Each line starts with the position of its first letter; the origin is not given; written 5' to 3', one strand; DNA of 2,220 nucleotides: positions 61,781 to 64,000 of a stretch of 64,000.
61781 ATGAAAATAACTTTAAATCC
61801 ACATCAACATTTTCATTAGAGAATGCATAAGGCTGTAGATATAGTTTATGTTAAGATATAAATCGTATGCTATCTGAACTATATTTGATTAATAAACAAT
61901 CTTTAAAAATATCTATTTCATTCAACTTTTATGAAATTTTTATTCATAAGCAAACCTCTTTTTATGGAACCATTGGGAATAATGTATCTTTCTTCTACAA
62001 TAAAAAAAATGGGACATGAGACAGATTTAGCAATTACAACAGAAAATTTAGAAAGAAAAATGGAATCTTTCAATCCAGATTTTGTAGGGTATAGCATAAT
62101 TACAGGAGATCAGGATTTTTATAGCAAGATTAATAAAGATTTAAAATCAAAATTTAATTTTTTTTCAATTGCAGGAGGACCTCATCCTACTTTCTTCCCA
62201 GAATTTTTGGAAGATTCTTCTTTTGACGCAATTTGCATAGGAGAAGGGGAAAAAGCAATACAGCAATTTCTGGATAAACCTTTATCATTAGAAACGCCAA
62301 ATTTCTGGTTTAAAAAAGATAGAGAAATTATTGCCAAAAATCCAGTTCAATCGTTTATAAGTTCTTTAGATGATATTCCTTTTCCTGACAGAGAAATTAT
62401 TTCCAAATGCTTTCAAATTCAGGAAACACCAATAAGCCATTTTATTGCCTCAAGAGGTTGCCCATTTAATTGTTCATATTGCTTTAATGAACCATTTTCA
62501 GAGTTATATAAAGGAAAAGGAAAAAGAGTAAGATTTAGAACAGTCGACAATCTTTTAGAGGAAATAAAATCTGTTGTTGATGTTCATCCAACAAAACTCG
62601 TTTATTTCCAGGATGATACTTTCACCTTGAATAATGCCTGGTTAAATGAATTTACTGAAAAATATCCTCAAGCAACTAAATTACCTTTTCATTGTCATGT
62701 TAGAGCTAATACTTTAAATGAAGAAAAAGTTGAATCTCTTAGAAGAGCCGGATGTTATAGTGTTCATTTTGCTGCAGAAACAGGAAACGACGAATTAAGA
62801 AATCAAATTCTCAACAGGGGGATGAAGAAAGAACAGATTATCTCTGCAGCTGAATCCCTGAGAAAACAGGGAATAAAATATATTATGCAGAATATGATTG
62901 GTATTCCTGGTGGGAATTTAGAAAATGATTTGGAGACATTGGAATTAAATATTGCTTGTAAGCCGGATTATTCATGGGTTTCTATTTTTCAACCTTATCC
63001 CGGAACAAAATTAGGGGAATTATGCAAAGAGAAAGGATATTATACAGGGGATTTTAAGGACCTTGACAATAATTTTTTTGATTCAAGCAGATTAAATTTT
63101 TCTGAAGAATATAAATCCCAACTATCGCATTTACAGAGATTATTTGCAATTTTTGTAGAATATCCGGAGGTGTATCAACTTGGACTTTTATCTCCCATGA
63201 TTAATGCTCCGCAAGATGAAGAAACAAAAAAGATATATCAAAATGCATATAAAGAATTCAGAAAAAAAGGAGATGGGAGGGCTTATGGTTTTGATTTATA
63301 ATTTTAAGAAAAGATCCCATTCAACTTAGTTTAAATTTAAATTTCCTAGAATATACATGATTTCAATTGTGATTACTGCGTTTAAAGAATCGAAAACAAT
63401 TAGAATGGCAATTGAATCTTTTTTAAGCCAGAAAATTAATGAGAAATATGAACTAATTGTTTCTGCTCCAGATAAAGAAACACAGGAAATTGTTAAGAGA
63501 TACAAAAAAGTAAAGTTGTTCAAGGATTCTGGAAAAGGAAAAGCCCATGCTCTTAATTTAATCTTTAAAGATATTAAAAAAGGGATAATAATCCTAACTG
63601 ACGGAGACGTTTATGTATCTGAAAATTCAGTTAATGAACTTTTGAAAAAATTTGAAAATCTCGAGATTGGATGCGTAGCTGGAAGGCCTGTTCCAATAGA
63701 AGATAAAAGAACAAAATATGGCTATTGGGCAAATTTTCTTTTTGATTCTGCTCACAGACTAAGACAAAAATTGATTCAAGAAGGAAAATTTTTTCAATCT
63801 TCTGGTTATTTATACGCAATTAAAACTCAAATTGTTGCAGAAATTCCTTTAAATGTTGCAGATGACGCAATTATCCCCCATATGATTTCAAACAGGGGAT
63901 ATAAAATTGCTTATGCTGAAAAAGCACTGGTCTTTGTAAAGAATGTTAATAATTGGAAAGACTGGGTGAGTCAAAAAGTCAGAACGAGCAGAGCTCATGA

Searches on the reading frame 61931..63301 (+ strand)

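Call 24: search_protein_families(library=pfam, proteins=[window:61931-63301:+], max_evalue=0.0001)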
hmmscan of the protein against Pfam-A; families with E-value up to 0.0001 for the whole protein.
window:61931-63301:+ (456 aa): 2 families
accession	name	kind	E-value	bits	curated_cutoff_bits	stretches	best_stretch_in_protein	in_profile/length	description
PF04055.27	Radical_SAM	-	1.2e-23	84.5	29.5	1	173-338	3-164/166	Radical SAM superfamily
PF02310.24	B12-binding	-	1.8e-14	54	32.1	1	7-113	7-120/121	B12 binding domain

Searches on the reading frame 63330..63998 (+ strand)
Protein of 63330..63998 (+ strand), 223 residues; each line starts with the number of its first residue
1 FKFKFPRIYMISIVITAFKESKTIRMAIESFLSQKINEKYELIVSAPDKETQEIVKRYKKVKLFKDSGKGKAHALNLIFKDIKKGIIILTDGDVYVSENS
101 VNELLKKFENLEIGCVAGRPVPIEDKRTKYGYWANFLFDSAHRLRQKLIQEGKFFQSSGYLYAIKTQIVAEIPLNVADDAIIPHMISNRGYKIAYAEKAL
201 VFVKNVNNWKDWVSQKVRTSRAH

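Call 92: search_protein_families(library=pfam, proteins=[window:63330-63998:+], max_evalue=0.01)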
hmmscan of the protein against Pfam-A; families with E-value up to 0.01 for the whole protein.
window:63330-63998:+ (223 aa): 5 families
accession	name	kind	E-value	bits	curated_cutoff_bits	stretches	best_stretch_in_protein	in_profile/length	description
PF00535.33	Glycos_transf_2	-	9.2e-17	61.9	23.3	1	12-155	1-151/168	Glycosyl transferase family 2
PF13641.12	Glyco_tranf_2_3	-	3.1e-15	57.2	27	1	11-221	3-229/230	Glycosyltransferase like family 2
PF13506.12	Glyco_transf_21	-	7.6e-05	22.7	21.7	1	74-201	21-152/174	Glycosyl transferase family 21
PF24023.1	DUF7335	-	0.00036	21.3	27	1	41-101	37-94/101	Family of unknown function (DUF7335)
PF13632.12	Glyco_trans_2_3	-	0.0018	18.5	27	1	86-218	1-138/198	Glycosyl transferase family group 2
